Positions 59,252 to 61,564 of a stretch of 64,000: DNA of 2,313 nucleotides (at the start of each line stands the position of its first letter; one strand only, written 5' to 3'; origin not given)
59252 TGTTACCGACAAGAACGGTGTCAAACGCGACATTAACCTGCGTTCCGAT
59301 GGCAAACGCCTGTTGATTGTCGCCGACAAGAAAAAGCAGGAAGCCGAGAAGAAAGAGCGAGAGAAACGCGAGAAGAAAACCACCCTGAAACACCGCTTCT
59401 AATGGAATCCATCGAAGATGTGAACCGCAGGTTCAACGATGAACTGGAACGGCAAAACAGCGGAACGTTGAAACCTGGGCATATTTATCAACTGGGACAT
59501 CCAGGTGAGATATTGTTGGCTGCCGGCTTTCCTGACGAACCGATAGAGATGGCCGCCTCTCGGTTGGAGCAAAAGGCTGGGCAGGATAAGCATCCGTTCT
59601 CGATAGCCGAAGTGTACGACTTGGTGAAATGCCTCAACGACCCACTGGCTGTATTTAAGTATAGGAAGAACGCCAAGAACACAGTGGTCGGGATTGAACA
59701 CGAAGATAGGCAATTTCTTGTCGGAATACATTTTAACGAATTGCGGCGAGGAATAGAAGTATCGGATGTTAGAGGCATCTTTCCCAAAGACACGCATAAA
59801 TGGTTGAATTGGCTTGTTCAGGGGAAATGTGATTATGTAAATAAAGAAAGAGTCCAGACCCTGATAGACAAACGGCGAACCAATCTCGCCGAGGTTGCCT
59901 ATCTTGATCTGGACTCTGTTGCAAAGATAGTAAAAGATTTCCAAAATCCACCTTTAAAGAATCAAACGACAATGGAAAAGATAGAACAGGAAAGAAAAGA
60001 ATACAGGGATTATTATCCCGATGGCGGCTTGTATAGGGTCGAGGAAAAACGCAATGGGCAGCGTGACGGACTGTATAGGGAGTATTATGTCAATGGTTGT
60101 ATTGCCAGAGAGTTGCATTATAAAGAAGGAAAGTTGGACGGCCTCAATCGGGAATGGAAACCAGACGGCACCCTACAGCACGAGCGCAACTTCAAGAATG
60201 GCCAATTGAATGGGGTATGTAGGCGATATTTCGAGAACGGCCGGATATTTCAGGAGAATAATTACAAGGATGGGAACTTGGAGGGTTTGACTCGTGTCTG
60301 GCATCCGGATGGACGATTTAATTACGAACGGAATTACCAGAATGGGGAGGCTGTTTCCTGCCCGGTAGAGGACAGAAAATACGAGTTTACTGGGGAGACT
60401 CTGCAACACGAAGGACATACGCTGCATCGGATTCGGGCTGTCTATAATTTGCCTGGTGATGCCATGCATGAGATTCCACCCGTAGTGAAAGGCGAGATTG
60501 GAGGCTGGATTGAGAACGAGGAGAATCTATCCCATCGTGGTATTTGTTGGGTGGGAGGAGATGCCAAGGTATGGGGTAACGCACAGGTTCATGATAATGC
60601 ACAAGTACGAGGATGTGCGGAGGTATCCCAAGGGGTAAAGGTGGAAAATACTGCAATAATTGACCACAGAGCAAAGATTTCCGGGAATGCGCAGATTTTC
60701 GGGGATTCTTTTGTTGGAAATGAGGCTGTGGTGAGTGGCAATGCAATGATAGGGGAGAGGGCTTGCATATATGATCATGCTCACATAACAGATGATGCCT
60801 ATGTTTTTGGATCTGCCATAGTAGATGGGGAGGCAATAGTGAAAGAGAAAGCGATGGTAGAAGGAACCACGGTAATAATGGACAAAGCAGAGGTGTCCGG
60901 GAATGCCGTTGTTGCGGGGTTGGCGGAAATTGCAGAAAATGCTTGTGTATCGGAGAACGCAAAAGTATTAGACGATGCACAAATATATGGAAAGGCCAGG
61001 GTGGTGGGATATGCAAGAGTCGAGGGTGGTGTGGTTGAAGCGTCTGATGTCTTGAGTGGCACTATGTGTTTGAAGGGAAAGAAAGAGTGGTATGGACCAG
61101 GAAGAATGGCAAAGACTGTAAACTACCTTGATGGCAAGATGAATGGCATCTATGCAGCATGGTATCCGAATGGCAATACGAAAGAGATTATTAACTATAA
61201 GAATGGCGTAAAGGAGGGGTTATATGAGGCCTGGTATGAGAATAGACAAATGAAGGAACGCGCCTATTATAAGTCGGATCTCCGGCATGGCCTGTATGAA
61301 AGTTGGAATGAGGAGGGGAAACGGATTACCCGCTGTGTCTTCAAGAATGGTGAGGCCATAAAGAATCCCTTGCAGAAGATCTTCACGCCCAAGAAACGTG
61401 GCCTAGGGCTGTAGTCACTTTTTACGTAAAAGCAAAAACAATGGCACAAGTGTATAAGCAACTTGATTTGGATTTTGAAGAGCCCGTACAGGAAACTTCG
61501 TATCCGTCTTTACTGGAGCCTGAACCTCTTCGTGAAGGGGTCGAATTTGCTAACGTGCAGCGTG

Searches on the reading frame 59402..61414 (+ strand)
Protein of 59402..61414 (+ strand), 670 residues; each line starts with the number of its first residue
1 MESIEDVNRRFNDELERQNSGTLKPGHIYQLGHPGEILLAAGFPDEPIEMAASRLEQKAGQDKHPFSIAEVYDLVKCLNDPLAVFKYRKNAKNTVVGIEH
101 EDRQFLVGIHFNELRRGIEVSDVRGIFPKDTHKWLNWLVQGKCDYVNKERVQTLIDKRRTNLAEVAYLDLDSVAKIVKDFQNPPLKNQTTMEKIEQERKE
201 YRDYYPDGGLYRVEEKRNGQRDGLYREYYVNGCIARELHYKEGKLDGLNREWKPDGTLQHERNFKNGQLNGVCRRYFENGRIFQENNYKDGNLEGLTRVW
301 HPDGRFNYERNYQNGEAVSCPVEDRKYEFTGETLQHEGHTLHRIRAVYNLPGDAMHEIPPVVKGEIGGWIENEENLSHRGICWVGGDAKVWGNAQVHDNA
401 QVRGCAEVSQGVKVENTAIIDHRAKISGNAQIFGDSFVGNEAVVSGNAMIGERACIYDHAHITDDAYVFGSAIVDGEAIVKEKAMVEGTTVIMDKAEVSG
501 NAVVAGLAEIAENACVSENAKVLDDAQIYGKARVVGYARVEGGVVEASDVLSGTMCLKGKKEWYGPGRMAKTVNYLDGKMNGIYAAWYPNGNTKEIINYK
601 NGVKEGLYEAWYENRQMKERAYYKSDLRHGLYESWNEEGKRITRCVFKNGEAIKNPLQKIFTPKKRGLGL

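Call 40: search_protein_families(library=pfam, proteins=[window:59402-61414:+], max_evalue=0.001)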
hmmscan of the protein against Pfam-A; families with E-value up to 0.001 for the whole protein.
window:59402-61414:+ (670 aa): 5 families
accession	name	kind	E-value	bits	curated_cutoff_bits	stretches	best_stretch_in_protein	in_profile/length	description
PF18819.6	MuF_C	-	1e-15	58.1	27.6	1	57-152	3-102/103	Phage MuF-C-terminal domain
PF07661.19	MORN_2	-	3e-15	55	29.6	0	581-601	2-22/22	MORN repeat variant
PF00132.30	Hexapep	-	1.6e-08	34.3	27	0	429-463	1-35/36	Bacterial transferase hexapeptide (six repeats)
PF25084.1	LbH_EIF2B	-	7.6e-07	29.5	54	1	407-503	11-104/105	EIF2B subunit epsilon LbH domain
PF18836.7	B_solenoid_ydck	-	0.00053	20.2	30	0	526-541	1-16/17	YdcK Beta solenoid repeat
